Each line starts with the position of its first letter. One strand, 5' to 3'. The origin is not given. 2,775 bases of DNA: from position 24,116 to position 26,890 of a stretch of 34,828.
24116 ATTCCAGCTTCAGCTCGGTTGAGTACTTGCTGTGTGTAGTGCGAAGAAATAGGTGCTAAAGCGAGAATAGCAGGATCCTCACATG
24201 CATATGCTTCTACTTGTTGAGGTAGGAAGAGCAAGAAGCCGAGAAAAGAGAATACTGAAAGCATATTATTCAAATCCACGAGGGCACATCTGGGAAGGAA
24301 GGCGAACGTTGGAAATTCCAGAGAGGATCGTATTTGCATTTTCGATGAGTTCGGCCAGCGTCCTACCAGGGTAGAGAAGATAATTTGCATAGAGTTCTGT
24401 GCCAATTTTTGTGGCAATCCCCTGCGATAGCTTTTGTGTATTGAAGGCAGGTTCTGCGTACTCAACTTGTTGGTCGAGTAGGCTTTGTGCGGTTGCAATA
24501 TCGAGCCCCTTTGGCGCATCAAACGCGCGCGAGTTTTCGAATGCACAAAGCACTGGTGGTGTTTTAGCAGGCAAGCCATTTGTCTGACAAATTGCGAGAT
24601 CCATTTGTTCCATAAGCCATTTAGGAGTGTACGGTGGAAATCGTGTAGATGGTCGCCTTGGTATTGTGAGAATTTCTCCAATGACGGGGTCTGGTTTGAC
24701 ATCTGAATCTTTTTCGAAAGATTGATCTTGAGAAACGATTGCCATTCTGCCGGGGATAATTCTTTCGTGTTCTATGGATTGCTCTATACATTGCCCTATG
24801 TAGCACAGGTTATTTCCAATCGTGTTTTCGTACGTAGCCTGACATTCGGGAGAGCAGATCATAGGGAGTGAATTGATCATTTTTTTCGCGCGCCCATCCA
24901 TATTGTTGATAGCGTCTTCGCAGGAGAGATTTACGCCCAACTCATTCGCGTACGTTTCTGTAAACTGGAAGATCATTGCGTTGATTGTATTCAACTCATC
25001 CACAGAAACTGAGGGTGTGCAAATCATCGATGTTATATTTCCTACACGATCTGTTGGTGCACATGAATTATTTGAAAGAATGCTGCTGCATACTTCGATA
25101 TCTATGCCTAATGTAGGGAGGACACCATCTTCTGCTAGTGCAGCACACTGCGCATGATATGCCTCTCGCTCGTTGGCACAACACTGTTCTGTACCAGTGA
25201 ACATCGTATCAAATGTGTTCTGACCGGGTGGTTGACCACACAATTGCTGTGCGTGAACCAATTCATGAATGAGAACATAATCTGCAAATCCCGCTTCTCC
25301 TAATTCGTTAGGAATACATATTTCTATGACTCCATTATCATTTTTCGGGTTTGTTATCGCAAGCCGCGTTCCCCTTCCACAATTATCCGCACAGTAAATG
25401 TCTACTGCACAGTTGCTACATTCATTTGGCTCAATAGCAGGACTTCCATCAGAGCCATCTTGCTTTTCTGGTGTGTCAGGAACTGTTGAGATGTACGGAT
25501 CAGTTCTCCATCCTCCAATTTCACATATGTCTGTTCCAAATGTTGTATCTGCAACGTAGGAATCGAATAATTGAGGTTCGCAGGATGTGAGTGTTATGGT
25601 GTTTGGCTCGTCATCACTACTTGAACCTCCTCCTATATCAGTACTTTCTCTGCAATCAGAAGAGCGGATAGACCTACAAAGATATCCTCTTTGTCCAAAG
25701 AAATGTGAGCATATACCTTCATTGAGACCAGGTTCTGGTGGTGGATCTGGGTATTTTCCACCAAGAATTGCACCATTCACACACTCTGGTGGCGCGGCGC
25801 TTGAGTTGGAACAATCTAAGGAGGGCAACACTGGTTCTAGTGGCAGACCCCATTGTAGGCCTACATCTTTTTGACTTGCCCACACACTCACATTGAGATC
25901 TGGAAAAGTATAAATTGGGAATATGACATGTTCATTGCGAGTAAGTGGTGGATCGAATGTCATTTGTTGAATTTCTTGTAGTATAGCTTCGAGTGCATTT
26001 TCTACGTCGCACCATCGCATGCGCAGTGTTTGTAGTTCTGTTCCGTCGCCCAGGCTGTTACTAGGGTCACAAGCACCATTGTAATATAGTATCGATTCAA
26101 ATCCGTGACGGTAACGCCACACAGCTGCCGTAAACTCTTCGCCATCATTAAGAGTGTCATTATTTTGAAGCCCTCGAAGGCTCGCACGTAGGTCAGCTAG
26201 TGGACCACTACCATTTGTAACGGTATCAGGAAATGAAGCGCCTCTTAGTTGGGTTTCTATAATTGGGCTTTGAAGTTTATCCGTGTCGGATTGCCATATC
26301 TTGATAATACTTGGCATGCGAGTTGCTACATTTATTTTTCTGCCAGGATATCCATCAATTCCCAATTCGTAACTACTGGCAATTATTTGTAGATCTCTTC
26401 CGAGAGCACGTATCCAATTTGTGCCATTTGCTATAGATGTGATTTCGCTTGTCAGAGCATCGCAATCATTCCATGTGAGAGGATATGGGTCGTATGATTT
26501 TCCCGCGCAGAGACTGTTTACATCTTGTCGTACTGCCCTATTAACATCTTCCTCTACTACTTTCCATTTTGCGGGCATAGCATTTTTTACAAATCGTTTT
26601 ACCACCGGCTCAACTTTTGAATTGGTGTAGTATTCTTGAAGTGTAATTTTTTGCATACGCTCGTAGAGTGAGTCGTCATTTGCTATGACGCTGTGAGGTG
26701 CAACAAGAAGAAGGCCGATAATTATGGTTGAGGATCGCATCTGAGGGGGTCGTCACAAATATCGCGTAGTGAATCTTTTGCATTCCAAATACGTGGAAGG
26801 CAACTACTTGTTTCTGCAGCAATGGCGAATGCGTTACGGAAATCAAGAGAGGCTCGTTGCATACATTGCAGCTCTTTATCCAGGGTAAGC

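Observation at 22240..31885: Tightly coupled six-gene operon: five orphan cysteine-rich secreted proteins plus a type IV pilin-like gene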

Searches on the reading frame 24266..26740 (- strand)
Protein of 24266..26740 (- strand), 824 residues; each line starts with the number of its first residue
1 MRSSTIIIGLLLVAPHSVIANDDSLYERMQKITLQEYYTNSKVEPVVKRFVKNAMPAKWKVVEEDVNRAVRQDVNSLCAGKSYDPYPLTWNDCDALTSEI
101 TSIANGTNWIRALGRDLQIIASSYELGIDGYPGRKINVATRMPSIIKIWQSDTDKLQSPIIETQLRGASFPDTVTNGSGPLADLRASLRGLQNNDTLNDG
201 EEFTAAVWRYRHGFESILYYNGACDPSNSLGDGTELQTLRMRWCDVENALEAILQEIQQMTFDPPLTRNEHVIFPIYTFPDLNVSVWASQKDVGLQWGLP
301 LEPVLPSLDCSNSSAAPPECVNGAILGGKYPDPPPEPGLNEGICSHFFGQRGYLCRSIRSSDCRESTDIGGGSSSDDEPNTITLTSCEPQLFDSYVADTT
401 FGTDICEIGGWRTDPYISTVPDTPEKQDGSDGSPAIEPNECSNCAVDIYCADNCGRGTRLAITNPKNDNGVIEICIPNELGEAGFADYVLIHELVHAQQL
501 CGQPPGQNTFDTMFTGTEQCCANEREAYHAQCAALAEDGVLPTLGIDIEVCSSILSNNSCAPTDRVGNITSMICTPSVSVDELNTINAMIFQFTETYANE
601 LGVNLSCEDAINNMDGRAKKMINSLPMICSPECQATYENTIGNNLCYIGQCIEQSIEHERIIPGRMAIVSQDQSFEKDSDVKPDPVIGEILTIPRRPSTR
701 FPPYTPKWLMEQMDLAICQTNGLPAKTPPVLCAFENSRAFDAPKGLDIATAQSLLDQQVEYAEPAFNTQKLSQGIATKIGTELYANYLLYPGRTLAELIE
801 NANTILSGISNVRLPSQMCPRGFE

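Call 4: search_protein_families(library=pfam, proteins=[window:24266-26740:-], max_evalue=1)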
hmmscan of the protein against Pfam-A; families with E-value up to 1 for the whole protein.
window:24266-26740:- (824 aa): 0 families

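Call 5: search_protein_families(library=ncbifam, proteins=[window:24266-26740:-], max_evalue=1)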
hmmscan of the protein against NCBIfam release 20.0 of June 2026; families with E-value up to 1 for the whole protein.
window:24266-26740:- (824 aa): 0 families

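Call 8: find_homologous_proteins(query=window:24266-26740:-)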
Query window:24266-26740:- (824 aa): 81 proteins with E <= 0.001 among 8000 candidates.
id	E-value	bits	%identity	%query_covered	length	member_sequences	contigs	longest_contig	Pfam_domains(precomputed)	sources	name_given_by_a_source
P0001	0.0e+0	1928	100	100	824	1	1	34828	-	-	-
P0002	1.4e-226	773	44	99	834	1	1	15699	-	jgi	-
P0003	6.3e-181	622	40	97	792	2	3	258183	-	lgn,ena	-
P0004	1.1e-179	617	40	100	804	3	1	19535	-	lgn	-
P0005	2.2e-175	603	40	97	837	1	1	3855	-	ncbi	-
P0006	2.7e-173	596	39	97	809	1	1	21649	-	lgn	-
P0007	2.1e-169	583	38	100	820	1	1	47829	-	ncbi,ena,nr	ncbi:MAG: hypothetical protein O2904_01845 [bacterium]|nr:hypothetical protein [bacterium]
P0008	5.5e-168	579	38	100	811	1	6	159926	-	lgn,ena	-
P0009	6.6e-168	578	39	100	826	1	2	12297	-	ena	-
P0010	8.4e-167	575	38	100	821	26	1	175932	-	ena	-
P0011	9.5e-162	558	38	98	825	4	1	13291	-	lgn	-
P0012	1.4e-161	558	40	56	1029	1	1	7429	-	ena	-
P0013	1.6e-159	551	39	100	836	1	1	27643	-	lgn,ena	-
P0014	1.3e-142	495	37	99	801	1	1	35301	-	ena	-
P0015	1.7e-140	488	37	97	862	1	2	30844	-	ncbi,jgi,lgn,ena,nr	ncbi:hypothetical protein COU76_01835 [Candidatus Peregrinibacteria bacterium CG10_big_fil_rev_8_21_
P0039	1.2e-123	432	35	100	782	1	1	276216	-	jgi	jgi:hypothetical protein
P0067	4.1e-78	281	29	100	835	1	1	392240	-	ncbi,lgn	-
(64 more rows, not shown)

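Call 9: find_encoding_contigs(protein=P0039, flank=10000, max_places=2)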
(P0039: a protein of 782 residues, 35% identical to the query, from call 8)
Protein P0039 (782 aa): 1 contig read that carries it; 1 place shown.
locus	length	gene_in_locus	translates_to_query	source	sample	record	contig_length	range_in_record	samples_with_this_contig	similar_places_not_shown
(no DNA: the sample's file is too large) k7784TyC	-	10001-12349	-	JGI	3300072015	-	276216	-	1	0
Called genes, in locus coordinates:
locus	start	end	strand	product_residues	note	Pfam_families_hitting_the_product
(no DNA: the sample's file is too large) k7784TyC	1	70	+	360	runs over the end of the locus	PF03033:Glyco_transf_28, PF13579:Glyco_trans_4_4 (weak), PF04101:Glyco_tran_28_C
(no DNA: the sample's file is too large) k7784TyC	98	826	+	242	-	PF00160:Pro_isomerase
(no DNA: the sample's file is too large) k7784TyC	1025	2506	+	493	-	PF00749:tRNA-synt_1c, PF19269:Anticodon_2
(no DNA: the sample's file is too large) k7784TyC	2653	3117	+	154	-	-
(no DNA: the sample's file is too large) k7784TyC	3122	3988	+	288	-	PF01565:FAD_binding_4, PF02873:MurB_C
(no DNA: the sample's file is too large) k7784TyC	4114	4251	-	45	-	-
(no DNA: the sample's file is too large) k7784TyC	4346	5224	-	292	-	PF00436:SSB, PF01336:tRNA_anti-codon (faint), PF00436:SSB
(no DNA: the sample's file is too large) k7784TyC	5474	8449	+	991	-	-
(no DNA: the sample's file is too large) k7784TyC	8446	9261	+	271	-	-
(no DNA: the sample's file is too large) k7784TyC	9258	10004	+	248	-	-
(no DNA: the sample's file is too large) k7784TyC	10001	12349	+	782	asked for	-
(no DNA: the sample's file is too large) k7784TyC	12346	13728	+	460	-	-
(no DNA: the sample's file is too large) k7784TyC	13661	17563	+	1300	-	PF02811:PHP, PF07733:DNA_pol3_alpha, PF17657:DNA_pol3_finger, PF14579:HHH_6, PF01336:tRNA_anti-codon (weak)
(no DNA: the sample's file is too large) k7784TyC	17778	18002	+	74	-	-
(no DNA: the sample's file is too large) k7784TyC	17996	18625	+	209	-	-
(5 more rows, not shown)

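Call 10: find_encoding_contigs(protein=P0067, flank=10000, max_places=2)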
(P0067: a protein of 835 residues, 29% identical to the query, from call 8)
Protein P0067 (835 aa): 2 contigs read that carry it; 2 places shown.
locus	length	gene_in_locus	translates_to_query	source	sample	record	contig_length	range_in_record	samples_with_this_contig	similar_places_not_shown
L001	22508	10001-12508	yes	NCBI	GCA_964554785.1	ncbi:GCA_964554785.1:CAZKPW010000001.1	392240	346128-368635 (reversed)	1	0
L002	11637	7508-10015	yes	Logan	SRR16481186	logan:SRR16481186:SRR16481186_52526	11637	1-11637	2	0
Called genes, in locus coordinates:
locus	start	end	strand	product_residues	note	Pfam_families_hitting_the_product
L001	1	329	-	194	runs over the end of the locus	-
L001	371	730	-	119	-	-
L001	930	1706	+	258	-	PF01978:TrmB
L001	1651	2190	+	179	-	-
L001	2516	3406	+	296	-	PF01565:FAD_binding_4, PF02873:MurB_C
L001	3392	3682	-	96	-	-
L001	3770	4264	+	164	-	-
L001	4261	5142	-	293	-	PF00436:SSB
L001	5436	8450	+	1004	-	-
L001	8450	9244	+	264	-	-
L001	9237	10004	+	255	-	-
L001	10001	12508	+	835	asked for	-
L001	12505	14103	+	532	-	-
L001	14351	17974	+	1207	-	PF02811:PHP, PF07733:DNA_pol3_alpha, PF17657:DNA_pol3_finger, PF14579:HHH_6, PF01336:tRNA_anti-codon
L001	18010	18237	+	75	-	-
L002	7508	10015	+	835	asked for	-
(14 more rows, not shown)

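Call 15: find_related_loci(query=A1, collection=genome_contigs, flank=10000)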
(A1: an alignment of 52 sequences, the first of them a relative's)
Query A1 (824 aa) in genome_contigs; peptide patterns used: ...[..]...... (x = any residue, [..] = any of these).
115 stretches matched a pattern; 79 encode a relative of the query (tblastn E <= 1e-3); 79 distinct loci.
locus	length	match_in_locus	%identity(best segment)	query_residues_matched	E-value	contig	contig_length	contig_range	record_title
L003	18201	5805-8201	40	1-821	0e+0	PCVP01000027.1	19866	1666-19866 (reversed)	MAG: Candidatus Peregrinibacteria bacterium CG11_big_fil_rev_8_21_14_0_20_49_14 CG11_8_21_14_0.20_scaffold_1507_c, whole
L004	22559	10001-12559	38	6-821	6e-172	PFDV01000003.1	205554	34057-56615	MAG: Candidatus Peregrinibacteria bacterium CG10_big_fil_rev_8_21_14_0_10_55_24 CG10_8_21_14_0.10_scaffold_79_c, whole g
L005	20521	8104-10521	38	1-821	3e-165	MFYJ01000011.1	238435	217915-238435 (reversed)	MAG: Candidatus Peribacteria bacterium RIFOXYB1_FULL_54_35 rifoxyb1_full_scaffold_46, whole genome shotgun sequence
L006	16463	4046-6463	38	1-821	9e-165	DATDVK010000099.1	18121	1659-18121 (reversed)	MAG TPA_asm: Candidatus Peribacteraceae bacterium isolate SMAG_U8082 k141_1491366, whole genome shotgun sequence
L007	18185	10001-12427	38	11-821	3e-163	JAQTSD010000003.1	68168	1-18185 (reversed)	MAG: Candidatus Peribacteraceae bacterium isolate STB_179 NODE_831_length_68168_cov_3.863068_Sandtown_B, whole genome sh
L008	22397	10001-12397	39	26-821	2e-160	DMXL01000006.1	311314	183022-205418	MAG TPA_asm: Candidatus Peribacteria bacterium isolate UBA11694 contig_64, whole genome shotgun sequence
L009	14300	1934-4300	38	24-821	5e-155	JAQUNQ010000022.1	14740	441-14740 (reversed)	MAG: Candidatus Peribacteraceae bacterium isolate STD1_181 NODE_10169_length_14740_cov_2.679737_Sandtown_D1, whole genom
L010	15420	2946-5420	37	20-821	7e-148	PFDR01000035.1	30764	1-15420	MAG: Candidatus Peregrinibacteria bacterium CG10_big_fil_rev_8_21_14_0_10_49_10 CG10_8_21_14_0.10_scaffold_1071_c, whole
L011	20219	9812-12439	34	1-821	3e-145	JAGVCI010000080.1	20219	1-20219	MAG: Candidatus Peribacterales bacterium isolate WC_7 c_000000058432, whole genome shotgun sequence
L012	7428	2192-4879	32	1-821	6e-142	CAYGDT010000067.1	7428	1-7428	MAG TPA_asm: uncultured Candidatus Peribacteria bacterium isolate ERP113451_co3_32 genome assembly, contig: NODE_8907_le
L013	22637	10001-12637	32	2-821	1e-140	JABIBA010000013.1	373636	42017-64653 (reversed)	MAG: Candidatus Peribacter sp. isolate SI048_bin16 k141_202434, whole genome shotgun sequence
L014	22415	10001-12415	34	1-821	1e-140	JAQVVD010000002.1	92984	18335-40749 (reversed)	MAG: Candidatus Peribacteraceae bacterium isolate STF1_71 NODE_375_length_92984_cov_5.338747_Sandtown_F1, whole genome s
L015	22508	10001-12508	34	1-821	3e-138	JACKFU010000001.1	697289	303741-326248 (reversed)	MAG: Candidatus Peribacteria bacterium isolate HK-STAS-PATE-13 HK-STAS-PATE-13_1, whole genome shotgun sequence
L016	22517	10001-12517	34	7-821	9e-138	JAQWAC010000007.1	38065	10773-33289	MAG: Candidatus Peribacteraceae bacterium isolate STF2_188 NODE_2214_length_38065_cov_3.333043_Sandtown_F2, whole genome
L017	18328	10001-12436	35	1-821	5e-136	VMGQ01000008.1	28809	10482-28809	MAG: Candidatus Peregrinibacteria bacterium Greene1014_49 Greene101449_scaffold_1398, whole genome shotgun sequence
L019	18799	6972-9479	34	25-821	2e-132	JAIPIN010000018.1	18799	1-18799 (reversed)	MAG: Kiritimatiellales bacterium isolate Tobar13.5m-G78 Tobar13-5m-C3298, whole genome shotgun sequence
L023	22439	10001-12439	34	4-821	2e-125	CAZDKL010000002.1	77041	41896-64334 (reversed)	MAG TPA_asm: uncultured Candidatus Peribacteria bacterium isolate SRP077602_co6_363 genome assembly, contig: NODE_459_le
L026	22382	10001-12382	33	6-821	1e-123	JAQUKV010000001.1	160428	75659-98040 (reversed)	MAG: Candidatus Peribacteraceae bacterium isolate STD1_115 NODE_165_length_160428_cov_10.431470_Sandtown_D1, whole genom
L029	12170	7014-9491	32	4-821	3e-119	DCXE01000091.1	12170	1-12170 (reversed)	MAG TPA_asm: Candidatus Peribacter sp. UBA2144 UBA2144_contig_23966, whole genome shotgun sequence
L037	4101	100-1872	37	262-820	4e-103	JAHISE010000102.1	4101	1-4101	MAG: Patescibacteria group bacterium isolate MM_PC_MetaG.mb.158 MM_PC_MetaG.mb.158_k141_962436, whole genome shotgun seq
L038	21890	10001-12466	30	1-820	8e-99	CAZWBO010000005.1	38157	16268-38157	MAG TPA_asm: uncultured Candidatus Peribacteria bacterium isolate SRP286056_co3_141 genome assembly, contig: NODE_725_le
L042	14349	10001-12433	31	15-820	7e-97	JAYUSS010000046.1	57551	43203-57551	MAG: Candidatus Peregrinibacteria bacterium isolate GL117_UP_metabinner_13 GL117_UP_metabinner_13_45, whole genome shotg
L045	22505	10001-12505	29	1-822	3e-97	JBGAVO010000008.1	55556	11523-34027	MAG: Candidatus Peribacteraceae bacterium isolate MAG_MBR_AS.70 MBRAS-70_NODE_8_length_55556_cov_7.123092, whole genome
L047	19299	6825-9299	31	26-820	4e-90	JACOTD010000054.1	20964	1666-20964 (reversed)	MAG: Candidatus Peregrinibacteria bacterium isolate NC_groundwater_35_Pr7_B-0.1um_58_27 FFV18_Bp1_scaffold_357516, whole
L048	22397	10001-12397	30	24-820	2e-89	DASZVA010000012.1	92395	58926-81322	MAG TPA_asm: Candidatus Peribacteraceae bacterium isolate SMAG_U6119 k141_601250, whole genome shotgun sequence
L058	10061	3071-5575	31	25-819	6e-82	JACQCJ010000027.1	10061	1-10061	MAG: Candidatus Peregrinibacteria bacterium isolate NC_groundwater_965_Pr1_S-0.2um_56_77 Montesol18-Sp2_coassembly_scaff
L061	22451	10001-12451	29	1-820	4e-77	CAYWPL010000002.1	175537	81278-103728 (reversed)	MAG TPA_asm: uncultured Candidatus Peribacteria bacterium isolate SRP192515_co2_160 genome assembly, contig: NODE_47_len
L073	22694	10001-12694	32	7-820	4e-54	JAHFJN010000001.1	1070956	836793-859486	MAG: Candidatus Peribacteria bacterium isolate nzgw387 NODE_1_length_1070957_cov_9.974966, whole genome shotgun sequence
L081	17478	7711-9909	28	1-734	2e-64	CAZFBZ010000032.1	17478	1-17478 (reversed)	MAG TPA_asm: uncultured Candidatus Peribacteria bacterium isolate SRP342105_co2_218 genome assembly, contig: NODE_3332_l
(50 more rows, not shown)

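Call 28: search_solved_structures(query=A1, max_evalue=10, show_alignments=2)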
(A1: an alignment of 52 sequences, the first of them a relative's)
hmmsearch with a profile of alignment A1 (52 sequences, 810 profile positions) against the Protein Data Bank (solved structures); distinct sequences matched with E-value up to 10: 2.
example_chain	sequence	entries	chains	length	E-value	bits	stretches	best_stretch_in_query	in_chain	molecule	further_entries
2dnx_A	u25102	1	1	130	0.55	11.3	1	723-795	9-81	Syntaxin-12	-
8qox_B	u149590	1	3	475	2.2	9.3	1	98-195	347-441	Conserved membrane protein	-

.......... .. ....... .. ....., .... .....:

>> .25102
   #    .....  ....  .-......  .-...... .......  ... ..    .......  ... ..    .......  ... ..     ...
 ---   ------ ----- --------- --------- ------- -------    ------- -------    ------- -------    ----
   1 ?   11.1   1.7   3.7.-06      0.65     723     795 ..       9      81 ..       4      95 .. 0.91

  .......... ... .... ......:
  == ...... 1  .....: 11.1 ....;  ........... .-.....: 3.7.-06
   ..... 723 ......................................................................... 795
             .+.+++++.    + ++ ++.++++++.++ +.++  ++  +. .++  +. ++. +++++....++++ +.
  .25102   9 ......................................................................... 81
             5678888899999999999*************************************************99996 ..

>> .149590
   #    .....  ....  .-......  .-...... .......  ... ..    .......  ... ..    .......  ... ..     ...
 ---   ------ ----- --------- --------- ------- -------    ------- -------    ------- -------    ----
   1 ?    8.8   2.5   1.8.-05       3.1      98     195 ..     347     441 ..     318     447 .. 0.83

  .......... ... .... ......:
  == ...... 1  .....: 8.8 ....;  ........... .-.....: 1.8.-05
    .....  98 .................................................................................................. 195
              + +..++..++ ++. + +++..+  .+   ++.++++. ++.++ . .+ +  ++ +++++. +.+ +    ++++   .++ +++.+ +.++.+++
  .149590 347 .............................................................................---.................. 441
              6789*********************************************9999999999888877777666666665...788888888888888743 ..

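Call 33: predict_structure(alignment_id=A1)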
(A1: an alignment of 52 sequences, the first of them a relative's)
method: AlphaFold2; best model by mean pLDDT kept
length: 824 residues; sequences in the alignment: 52
mean_pLDDT: 74.7   pTM: 0.67
mean pLDDT of the five models: 74.7, 73.3, 70.8, 70.5, 70.1
residues with pLDDT >= 90: 213; 70-90: 304; 50-70: 203; < 50: 104
segments of 3 or more residues with pLDDT < 50: 14-23, 125-140, 360-367, 369-378, 388-402, 658-681, 817-824
pLDDT, mean of each block of 10 residues (from residue 1): 65 46 51 55 85 88 91 85 71 90 89 82 53 46 66 79 80 93 96 70 92 90 90 88 96 96 84 88 91 88 88 88 80 67 75 60 46 46 47 41 67 71 93 89 91 84 93 93 85 93 82 76 89 92 86 87 56 66 86 91 93 93 79 76 80 58 41 44 53 57 64 70 67 53 66 68 65 68 71 72 65 51 36
secondary structure, 60 per line:
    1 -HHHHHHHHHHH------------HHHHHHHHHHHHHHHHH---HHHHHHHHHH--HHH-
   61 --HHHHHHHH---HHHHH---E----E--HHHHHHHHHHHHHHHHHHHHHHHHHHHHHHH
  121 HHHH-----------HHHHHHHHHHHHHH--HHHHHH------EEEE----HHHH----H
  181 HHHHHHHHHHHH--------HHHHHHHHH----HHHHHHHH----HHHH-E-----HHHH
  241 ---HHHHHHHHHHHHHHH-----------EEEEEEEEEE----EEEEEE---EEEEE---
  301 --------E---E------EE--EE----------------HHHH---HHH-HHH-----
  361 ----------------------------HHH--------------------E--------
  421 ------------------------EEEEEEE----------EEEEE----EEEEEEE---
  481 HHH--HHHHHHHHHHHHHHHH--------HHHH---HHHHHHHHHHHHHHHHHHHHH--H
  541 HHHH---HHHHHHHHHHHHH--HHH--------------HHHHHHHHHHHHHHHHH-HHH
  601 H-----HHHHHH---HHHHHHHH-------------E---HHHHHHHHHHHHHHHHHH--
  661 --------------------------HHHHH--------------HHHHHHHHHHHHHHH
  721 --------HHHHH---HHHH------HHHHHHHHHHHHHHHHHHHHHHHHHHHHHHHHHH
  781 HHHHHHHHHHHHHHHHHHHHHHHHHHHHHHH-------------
elements in order (helices of 4 or more, strands of 3 or more residues): H2-12 H25-41 H45-54 H63-70 H74-78 H90-124 H136-149 H152-157 E164-167 H172-175 H180-192 H201-209 H214-221 H226-229 H237-240 H244-258 E270-279 E284-289 E293-297 H342-345 E445-451 E462-466 E471-477 H486-501 H510-513 H517-537 H540-544 H548-560 H580-596 H598-601 H607-612 H616-623 H641-658 H687-691 H706-720 H729-733 H737-740 H747-811
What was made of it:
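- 24266..26740 (-): g4: 824-aa exported protein. The Cys count is odd in 70 of 72 species. The AF2 model has mean pLDDT 74.7 (call 33).
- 25043..25435 (-): Zincin-like module of g4 (residues 436-566). HELVH lies at 25253-25267. The putative third ligand, E524, follows the invariant CC pair. AF2 predicts three strands followed by the motif helix and a second helix, with block pLDDT roughly 82-93 (call 33).
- The predicted arrangement of strands, motif helix and second helix fits a zincin core (call 33).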
